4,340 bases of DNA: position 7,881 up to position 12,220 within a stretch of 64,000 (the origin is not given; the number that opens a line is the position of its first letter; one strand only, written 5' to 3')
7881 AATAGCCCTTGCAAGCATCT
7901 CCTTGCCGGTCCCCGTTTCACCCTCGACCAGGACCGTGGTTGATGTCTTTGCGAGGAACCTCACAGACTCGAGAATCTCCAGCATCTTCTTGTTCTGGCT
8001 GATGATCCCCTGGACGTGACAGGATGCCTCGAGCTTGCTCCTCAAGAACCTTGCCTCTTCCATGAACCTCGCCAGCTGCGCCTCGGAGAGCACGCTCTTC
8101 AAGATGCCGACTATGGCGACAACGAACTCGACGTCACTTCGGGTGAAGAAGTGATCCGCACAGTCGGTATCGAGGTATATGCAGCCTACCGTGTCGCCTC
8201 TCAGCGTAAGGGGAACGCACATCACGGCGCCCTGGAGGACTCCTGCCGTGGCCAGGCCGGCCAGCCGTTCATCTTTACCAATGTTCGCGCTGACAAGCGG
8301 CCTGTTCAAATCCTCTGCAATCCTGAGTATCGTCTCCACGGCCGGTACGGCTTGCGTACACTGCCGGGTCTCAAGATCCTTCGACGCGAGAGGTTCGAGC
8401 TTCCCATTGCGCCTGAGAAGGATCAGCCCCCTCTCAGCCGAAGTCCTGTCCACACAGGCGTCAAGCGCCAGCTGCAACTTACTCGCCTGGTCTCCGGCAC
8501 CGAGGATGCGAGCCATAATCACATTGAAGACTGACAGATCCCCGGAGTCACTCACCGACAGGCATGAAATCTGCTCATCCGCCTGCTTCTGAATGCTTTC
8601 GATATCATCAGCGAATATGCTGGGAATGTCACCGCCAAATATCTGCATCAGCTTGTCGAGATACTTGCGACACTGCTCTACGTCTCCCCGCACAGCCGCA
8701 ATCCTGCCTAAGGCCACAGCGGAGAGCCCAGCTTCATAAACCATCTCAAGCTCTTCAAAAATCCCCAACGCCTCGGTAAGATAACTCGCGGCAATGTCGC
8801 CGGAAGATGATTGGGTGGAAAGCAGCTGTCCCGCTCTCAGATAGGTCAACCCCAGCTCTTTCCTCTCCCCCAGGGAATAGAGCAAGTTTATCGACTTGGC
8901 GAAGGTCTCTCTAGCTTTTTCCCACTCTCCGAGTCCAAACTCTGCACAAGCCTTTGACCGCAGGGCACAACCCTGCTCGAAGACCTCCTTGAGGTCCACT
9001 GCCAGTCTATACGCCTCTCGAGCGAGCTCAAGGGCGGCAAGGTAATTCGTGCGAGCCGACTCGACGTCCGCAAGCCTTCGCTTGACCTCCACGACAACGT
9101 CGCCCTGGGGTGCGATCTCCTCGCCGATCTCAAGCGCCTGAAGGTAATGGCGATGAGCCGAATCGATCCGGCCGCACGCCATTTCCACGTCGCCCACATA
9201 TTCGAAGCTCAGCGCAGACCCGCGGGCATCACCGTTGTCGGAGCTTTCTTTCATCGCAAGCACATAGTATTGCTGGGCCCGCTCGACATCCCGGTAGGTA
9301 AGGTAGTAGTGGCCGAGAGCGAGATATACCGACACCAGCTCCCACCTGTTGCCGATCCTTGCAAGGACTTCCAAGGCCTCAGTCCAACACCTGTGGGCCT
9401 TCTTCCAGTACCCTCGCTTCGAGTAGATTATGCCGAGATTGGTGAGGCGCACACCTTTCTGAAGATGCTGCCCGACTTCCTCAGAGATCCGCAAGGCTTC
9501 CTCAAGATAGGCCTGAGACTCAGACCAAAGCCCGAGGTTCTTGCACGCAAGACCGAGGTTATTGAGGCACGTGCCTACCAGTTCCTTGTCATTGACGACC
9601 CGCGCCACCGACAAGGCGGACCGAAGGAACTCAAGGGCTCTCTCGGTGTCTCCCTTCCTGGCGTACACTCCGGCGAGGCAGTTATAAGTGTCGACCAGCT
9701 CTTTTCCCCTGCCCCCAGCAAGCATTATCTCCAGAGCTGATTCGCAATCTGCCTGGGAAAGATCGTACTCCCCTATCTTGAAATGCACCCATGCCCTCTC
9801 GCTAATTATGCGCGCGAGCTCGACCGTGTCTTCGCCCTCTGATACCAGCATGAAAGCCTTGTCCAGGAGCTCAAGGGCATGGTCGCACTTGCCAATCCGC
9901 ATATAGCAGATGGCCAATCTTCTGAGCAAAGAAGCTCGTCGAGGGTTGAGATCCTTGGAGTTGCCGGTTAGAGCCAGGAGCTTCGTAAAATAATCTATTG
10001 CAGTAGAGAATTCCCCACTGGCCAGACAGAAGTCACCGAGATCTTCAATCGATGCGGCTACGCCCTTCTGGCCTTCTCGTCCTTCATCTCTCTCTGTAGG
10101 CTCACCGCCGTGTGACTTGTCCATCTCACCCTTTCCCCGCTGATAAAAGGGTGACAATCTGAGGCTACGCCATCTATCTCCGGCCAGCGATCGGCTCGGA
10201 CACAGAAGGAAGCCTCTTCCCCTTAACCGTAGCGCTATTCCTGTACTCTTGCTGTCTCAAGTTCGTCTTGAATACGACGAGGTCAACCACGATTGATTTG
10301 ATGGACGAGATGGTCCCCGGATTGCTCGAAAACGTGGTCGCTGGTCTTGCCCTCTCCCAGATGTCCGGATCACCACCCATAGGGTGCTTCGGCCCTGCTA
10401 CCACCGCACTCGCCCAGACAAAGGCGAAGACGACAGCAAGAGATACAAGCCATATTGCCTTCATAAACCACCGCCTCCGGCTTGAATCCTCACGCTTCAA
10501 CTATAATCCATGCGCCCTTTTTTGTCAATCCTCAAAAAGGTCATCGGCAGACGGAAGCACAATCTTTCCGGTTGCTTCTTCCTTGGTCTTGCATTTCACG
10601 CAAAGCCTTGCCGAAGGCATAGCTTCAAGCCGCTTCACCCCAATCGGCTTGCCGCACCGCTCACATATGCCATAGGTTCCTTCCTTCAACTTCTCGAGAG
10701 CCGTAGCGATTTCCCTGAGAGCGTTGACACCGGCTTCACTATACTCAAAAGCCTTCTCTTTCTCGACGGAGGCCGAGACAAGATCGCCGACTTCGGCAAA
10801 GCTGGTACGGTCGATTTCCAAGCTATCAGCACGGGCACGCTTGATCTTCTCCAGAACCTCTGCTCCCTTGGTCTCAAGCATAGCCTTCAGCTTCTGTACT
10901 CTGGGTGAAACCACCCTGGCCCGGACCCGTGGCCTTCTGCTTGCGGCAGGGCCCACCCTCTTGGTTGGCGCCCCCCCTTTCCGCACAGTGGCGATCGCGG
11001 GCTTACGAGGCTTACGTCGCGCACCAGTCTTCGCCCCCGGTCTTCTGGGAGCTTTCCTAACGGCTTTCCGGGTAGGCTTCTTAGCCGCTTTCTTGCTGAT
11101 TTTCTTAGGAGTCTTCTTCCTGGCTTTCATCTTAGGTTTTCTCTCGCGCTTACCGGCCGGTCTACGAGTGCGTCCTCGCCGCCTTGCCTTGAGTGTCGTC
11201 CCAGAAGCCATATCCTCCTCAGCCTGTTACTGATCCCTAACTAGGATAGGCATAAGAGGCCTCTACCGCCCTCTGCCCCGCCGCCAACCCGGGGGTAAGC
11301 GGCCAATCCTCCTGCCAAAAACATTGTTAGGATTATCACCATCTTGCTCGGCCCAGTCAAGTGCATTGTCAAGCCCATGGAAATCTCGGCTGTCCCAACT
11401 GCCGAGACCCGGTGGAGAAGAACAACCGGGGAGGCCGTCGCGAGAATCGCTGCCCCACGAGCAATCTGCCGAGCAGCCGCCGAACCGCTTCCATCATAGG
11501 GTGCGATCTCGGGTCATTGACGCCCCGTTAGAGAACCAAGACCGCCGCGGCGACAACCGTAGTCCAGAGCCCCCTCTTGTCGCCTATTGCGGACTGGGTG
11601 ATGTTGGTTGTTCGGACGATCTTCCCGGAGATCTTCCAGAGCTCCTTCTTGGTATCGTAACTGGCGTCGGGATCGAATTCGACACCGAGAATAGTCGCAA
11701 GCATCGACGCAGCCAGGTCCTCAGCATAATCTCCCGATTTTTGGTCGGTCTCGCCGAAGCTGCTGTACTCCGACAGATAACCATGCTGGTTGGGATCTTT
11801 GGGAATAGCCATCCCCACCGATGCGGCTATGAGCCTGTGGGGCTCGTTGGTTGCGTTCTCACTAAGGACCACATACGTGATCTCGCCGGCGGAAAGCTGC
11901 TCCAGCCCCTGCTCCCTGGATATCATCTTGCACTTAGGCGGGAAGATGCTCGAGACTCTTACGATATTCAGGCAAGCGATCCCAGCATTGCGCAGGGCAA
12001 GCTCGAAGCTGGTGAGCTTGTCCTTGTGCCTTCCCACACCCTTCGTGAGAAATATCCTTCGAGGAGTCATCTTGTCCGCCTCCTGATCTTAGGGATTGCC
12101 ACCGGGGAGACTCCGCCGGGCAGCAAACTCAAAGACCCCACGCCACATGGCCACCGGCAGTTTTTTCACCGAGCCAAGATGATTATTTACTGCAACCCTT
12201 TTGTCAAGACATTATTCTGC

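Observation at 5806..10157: Sigma-54 EBP -> sigma-54 promoter -> RpoS/RpoD-like sigma factor: a candidate two-sigma cascade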

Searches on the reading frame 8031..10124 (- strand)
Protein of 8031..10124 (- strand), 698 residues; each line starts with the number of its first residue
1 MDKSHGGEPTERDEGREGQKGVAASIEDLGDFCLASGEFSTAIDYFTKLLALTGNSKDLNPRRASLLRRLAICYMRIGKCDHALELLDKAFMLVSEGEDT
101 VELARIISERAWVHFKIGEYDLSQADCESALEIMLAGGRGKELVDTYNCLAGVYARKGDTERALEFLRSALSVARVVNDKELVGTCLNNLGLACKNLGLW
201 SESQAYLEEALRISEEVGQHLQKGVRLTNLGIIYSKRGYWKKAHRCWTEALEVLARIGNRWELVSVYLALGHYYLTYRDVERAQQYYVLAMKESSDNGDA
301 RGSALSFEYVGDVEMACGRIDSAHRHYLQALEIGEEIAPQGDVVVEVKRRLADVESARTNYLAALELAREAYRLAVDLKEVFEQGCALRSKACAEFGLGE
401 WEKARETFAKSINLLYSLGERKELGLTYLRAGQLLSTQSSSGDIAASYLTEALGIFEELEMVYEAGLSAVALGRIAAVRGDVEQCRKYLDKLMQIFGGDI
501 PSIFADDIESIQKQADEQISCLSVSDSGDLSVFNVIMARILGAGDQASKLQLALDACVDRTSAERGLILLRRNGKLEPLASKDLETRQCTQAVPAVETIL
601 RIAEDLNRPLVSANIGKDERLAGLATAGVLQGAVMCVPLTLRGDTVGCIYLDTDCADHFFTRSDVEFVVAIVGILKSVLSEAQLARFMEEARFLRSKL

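Call 49: find_homologous_proteins(query=window:8031-10124:-)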
Query seq(698 aa) (698 aa): 164 proteins with E <= 0.001 among 8000 candidates; the best 120 are listed.
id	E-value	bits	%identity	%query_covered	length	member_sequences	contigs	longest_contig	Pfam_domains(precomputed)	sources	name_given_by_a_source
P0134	0.0e+0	1533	100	100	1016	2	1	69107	PF10602.16,PF13185.13,PF01535.27,PF13176.13,PF24885.2,PF00004.36,PF13428.13,PF14532.13,PF07728.21,PF13374.13,PF14559.13,PF00158.33,PF07724.21,PF17874.8,PF25601.2,PF01590.33,PF02954.26,PF00515.35,PF18024.8,PF13424.13,PF14938.13,PF13181.13,PF07719.24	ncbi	-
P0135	0.0e+0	1168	75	100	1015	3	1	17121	PF10602.16,PF13185.13,PF13176.13,PF24885.2,PF00004.36,PF13428.13,PF14532.13,PF07728.21,PF13374.13,PF14559.13,PF00158.33,PF07724.21,PF17874.8,PF25601.2,PF01590.33,PF02954.26,PF00515.35,PF18024.8,PF13424.13,PF14938.13,PF13432.13,PF13181.13,PF07719.24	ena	-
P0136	0.0e+0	1161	76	100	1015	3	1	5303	PF10602.16,PF13176.13,PF24885.2,PF00004.36,PF13428.13,PF14532.13,PF07728.21,PF13374.13,PF00158.33,PF07724.21,PF17874.8,PF25601.2,PF02954.26,PF00515.35,PF18024.8,PF13424.13,PF13181.13,PF07719.24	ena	-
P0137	0.0e+0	1139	75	100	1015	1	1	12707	PF13176.13,PF24885.2,PF00004.36,PF13428.13,PF14532.13,PF07728.21,PF13374.13,PF00158.33,PF07724.21,PF17874.8,PF25601.2,PF02954.26,PF00515.35,PF18024.8,PF13424.13,PF13432.13,PF13181.13,PF07719.24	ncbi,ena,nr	ncbi:MAG TPA: sigma 54-interacting transcriptional regulator [bacterium]|nr:sigma 54-interacting tra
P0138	0.0e+0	1138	73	100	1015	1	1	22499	PF13176.13,PF24885.2,PF00004.36,PF13428.13,PF14532.13,PF07728.21,PF13374.13,PF14559.13,PF00158.33,PF07724.21,PF17874.8,PF25601.2,PF02954.26,PF00515.35,PF18024.8,PF13424.13,PF14938.13,PF13432.13,PF13181.13,PF07719.24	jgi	jgi:transcriptional regulator with GAF, ATPase, and Fis domain/tetratricopeptide (TPR) repeat protei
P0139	0.0e+0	1109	72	100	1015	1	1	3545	PF13176.13,PF24885.2,PF00004.36,PF13428.13,PF14532.13,PF07728.21,PF13374.13,PF00158.33,PF07724.21,PF17874.8,PF25601.2,PF02954.26,PF00515.35,PF18024.8,PF13424.13,PF13432.13,PF13181.13,PF07719.24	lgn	-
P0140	0.0e+0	1106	74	97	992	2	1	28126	PF13185.13,PF13176.13,PF24885.2,PF00004.36,PF13428.13,PF14532.13,PF07728.21,PF13374.13,PF14559.13,PF00158.33,PF07724.21,PF17874.8,PF25601.2,PF01590.33,PF02954.26,PF00515.35,PF18024.8,PF13424.13,PF13181.13,PF07719.24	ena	-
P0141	0.0e+0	1084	70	100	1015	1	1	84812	PF13176.13,PF24885.2,PF00004.36,PF13428.13,PF14532.13,PF07728.21,PF13374.13,PF14559.13,PF00158.33,PF07724.21,PF17874.8,PF25601.2,PF02954.26,PF00515.35,PF18024.8,PF13424.13,PF14938.13,PF13432.13,PF13181.13,PF07719.24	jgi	jgi:transcriptional regulator with GAF, ATPase, and Fis domain/Tfp pilus assembly protein PilF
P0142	0.0e+0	1079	71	100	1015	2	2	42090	PF13176.13,PF24885.2,PF00004.36,PF13428.13,PF14532.13,PF07728.21,PF13374.13,PF00158.33,PF07724.21,PF17874.8,PF25601.2,PF02954.26,PF00515.35,PF18024.8,PF13424.13,PF14938.13,PF13181.13,PF07719.24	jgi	jgi:DNA-binding NtrC family response regulator/tetratricopeptide (TPR) repeat protein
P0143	4.4e-276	936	61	100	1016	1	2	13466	PF13176.13,PF24885.2,PF00004.36,PF13428.13,PF14532.13,PF07728.21,PF13374.13,PF13371.13,PF00158.33,PF07724.21,PF17874.8,PF25601.2,PF02954.26,PF00515.35,PF18024.8,PF13424.13,PF13432.13,PF13181.13,PF07719.24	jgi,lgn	jgi:transcriptional regulator with GAF, ATPase, and Fis domain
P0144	3.4e-272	923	61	100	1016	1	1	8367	PF10602.16,PF13185.13,PF13414.13,PF13176.13,PF24885.2,PF00004.36,PF13428.13,PF14532.13,PF07728.21,PF13374.13,PF14559.13,PF13371.13,PF00158.33,PF07724.21,PF17874.8,PF25601.2,PF02954.26,PF00515.35,PF18024.8,PF13424.13,PF13432.13,PF13181.13,PF07719.24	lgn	-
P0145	1.0e-268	912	61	100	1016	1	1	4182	PF13185.13,PF13176.13,PF24885.2,PF00004.36,PF13428.13,PF14532.13,PF07728.21,PF13374.13,PF14559.13,PF00158.33,PF07724.21,PF17874.8,PF25601.2,PF02954.26,PF00515.35,PF18024.8,PF13424.13,PF13432.13,PF13181.13,PF07719.24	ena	-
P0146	1.8e-268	911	61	100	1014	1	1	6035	PF13185.13,PF13176.13,PF00004.36,PF13428.13,PF14532.13,PF07728.21,PF13374.13,PF14559.13,PF00158.33,PF07724.21,PF17874.8,PF25601.2,PF02954.26,PF00515.35,PF18024.8,PF13424.13,PF13432.13,PF13181.13,PF07719.24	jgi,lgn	-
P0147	3.7e-268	910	60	100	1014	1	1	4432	PF10602.16,PF13185.13,PF13414.13,PF13176.13,PF24885.2,PF00004.36,PF13428.13,PF14532.13,PF07728.21,PF13374.13,PF14559.13,PF00158.33,PF07724.21,PF17874.8,PF25601.2,PF02954.26,PF00515.35,PF18024.8,PF13424.13,PF14938.13,PF13432.13,PF13181.13,PF07719.24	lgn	-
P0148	4.7e-264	896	60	100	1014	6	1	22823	PF10602.16,PF13176.13,PF00004.36,PF13428.13,PF14532.13,PF07728.21,PF13374.13,PF14559.13,PF00158.33,PF07724.21,PF17874.8,PF25601.2,PF02954.26,PF00515.35,PF13424.13,PF14938.13,PF13432.13,PF13181.13,PF07719.24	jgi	-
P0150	7.6e-262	889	59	100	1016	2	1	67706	PF10602.16,PF01535.27,PF13176.13,PF24885.2,PF00004.36,PF13428.13,PF14532.13,PF07728.21,PF13374.13,PF14559.13,PF00158.33,PF07724.21,PF17874.8,PF25601.2,PF02954.26,PF00515.35,PF18024.8,PF13424.13,PF13432.13,PF13181.13,PF07719.24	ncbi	ncbi:MAG: sigma 54-interacting transcriptional regulator [Candidatus Eisenbacteria bacterium]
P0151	3.0e-261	887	60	100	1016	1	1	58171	PF10602.16,PF09976.16,PF13414.13,PF13176.13,PF24885.2,PF00004.36,PF13428.13,PF14532.13,PF07728.21,PF13374.13,PF00158.33,PF07724.21,PF17874.8,PF25601.2,PF01590.33,PF02954.26,PF00515.35,PF18024.8,PF13424.13,PF14938.13,PF13432.13,PF13181.13,PF07719.24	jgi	jgi:transcriptional regulator with GAF, ATPase, and Fis domain/tetratricopeptide (TPR) repeat protei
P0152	7.8e-261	886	59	99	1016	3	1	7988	PF10602.16,PF13185.13,PF13414.13,PF01535.27,PF00004.36,PF07728.21,PF13374.13,PF07724.21,PF25601.2,PF00515.35,PF18024.8,PF13424.13,PF14938.13,PF07719.24,PF13174.13,PF13176.13,PF24885.2,PF13428.13,PF14532.13,PF14559.13,PF13371.13,PF00158.33,PF17874.8,PF02954.26,PF13432.13,PF13181.13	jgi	jgi:transcriptional regulator with GAF, ATPase, and Fis domain/tetratricopeptide (TPR) repeat protei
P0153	1.5e-260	885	60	100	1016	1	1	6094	PF10602.16,PF13414.13,PF13176.13,PF24885.2,PF00004.36,PF13428.13,PF14532.13,PF07728.21,PF13374.13,PF14559.13,PF00158.33,PF07724.21,PF17874.8,PF25601.2,PF01590.33,PF02954.26,PF00515.35,PF13424.13,PF14938.13,PF13432.13,PF13181.13,PF07719.24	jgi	jgi:transcriptional regulator with GAF, ATPase, and Fis domain/tetratricopeptide (TPR) repeat protei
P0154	1.5e-259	881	58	100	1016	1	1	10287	PF10602.16,PF13185.13,PF13414.13,PF01535.27,PF00004.36,PF07728.21,PF13374.13,PF07724.21,PF25601.2,PF00515.35,PF18024.8,PF13424.13,PF14938.13,PF07719.24,PF13176.13,PF24885.2,PF13428.13,PF14532.13,PF14559.13,PF13371.13,PF00158.33,PF17874.8,PF02954.26,PF13432.13,PF13181.13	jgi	jgi:transcriptional regulator with GAF, ATPase, and Fis domain/tetratricopeptide (TPR) repeat protei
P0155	6.8e-258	876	57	100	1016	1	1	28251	PF10602.16,PF13185.13,PF13176.13,PF24885.2,PF00004.36,PF13428.13,PF14532.13,PF07728.21,PF13374.13,PF14559.13,PF00158.33,PF07724.21,PF17874.8,PF25601.2,PF02954.26,PF00515.35,PF18024.8,PF13424.13,PF14938.13,PF13432.13,PF13181.13,PF07719.24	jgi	jgi:transcriptional regulator with GAF, ATPase, and Fis domain/tetratricopeptide (TPR) repeat protei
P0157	7.7e-257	872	58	100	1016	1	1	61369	PF10602.16,PF13176.13,PF24885.2,PF00004.36,PF13428.13,PF14532.13,PF07728.21,PF13374.13,PF00158.33,PF07724.21,PF17874.8,PF25601.2,PF02954.26,PF00515.35,PF13424.13,PF14938.13,PF13432.13,PF13181.13,PF07719.24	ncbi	-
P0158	2.5e-256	871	59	100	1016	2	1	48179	PF10602.16,PF09976.16,PF13414.13,PF00004.36,PF07728.21,PF13374.13,PF07724.21,PF25601.2,PF00515.35,PF13424.13,PF14938.13,PF07719.24,PF13176.13,PF24885.2,PF13428.13,PF14532.13,PF14559.13,PF13371.13,PF00158.33,PF17874.8,PF01590.33,PF02954.26,PF13432.13,PF13181.13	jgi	jgi:transcriptional regulator with GAF, ATPase, and Fis domain/tetratricopeptide (TPR) repeat protei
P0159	1.3e-249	848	58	100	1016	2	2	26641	PF10602.16,PF13176.13,PF00004.36,PF13428.13,PF14532.13,PF07728.21,PF13374.13,PF00158.33,PF07724.21,PF17874.8,PF25601.2,PF02954.26,PF00515.35,PF13424.13,PF14938.13,PF13432.13,PF13181.13,PF07719.24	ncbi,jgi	-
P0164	1.4e-227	776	53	97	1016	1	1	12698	PF10602.16,PF13176.13,PF00004.36,PF13428.13,PF14532.13,PF07728.21,PF13374.13,PF14559.13,PF00158.33,PF07724.21,PF17874.8,PF25601.2,PF02954.26,PF00515.35,PF18024.8,PF13424.13,PF14938.13,PF13181.13,PF07719.24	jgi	jgi:DNA-binding NtrC family response regulator/tetratricopeptide (TPR) repeat protein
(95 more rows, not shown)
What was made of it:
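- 7074..10124 (-): Gene for the sigma-54 enhancer-binding protein. Layout: TPR array (about residues 30-520), GAF (about 560-690), AAA+ sigma-54 interaction domain with a GAFTDA loop, AAA lid, and a Fis-type HTH. The ORF extends to a TTG at 10157, but ATG 10124 (1016 aa) is the likely start. P0134 is 1016 aa at 100% identity (call 49).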

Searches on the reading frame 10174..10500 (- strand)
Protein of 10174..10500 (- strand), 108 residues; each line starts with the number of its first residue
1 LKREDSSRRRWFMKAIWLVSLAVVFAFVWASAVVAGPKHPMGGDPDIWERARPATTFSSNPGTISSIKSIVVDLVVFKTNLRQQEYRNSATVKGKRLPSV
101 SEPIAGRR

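Call 28: search_protein_families(library=pfam, proteins=[window:10174-10500:-], max_evalue=0.00001)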
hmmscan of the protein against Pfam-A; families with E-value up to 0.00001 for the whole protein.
window:10174-10500:- (108 aa): 0 families
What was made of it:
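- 10174..10464 (-): Small conserved exported protein (about 97 aa; signal peptide, then the motif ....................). It lies immediately upstream of the EBP gene and is likely co-transcribed with it. No Pfam hit (call 28).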

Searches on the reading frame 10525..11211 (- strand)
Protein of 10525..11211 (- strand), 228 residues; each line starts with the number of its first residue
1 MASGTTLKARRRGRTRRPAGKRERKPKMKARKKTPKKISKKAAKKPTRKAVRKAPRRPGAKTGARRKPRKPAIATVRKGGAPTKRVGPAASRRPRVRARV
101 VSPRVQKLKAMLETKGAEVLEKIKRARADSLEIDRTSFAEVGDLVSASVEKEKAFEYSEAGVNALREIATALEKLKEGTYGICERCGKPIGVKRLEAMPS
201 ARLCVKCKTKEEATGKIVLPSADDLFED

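Call 3: search_protein_families(library=pfam, proteins=[window:10525-11211:-])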
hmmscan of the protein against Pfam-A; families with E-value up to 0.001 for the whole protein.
window:10525-11211:- (228 aa): 1 family
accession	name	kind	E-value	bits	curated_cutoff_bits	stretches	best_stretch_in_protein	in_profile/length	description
PF01258.23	zf-dskA_traR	-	3.4e-14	53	24.9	1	178-212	1-35/36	Prokaryotic dksA/traR C4-type zinc finger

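Call 4: search_protein_families(library=ncbifam, proteins=[window:10525-11211:-])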
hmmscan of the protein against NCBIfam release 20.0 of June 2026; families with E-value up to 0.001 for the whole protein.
window:10525-11211:- (228 aa): 7 families
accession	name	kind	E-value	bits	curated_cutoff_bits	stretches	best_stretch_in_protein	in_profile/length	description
NF033459.1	DksA_like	equivalog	1.3e-21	77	105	1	105-212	3-110/113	RNA polymerase-binding protein DksA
TIGR02890.1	bacill_yteA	subfamily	1.7e-21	77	134.4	1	105-213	3-119/159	regulatory protein, yteA family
TIGR02420.1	dksA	equivalog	4.7e-18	65.6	115.5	1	106-210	7-110/110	RNA polymerase-binding protein DksA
NF008045.0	PRK10778.1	equivalog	1.5e-11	44.7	289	1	106-214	38-145/151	RNA polymerase-binding protein DksA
TIGR02419.1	C4_traR_proteo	subfamily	8.4e-10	39.1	59.7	1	174-212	24-64/64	phage/conjugal plasmid C-4 type zinc finger protein, TraR family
NF008243.0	PRK11019.1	equivalog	1e-06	29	96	1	168-214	23-70/88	DksA/TraR family C4-type zinc finger protein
NF010268.0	PRK13715.1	equivalog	0.00038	20.4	108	1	182-214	36-68/73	conjugal transfer protein TraR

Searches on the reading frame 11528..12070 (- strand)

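Call 28: search_protein_families(library=pfam, proteins=[window:11528-12070:-], max_evalue=0.00001)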
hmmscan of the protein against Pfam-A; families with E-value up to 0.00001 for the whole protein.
window:11528-12070:- (180 aa): 1 family
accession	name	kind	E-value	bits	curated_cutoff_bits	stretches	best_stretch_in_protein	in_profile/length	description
PF01862.21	PvlArgDC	-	3.1e-61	206.4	22.7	1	2-179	1-161/161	Pyruvoyl-dependent arginine decarboxylase (PvlArgDC)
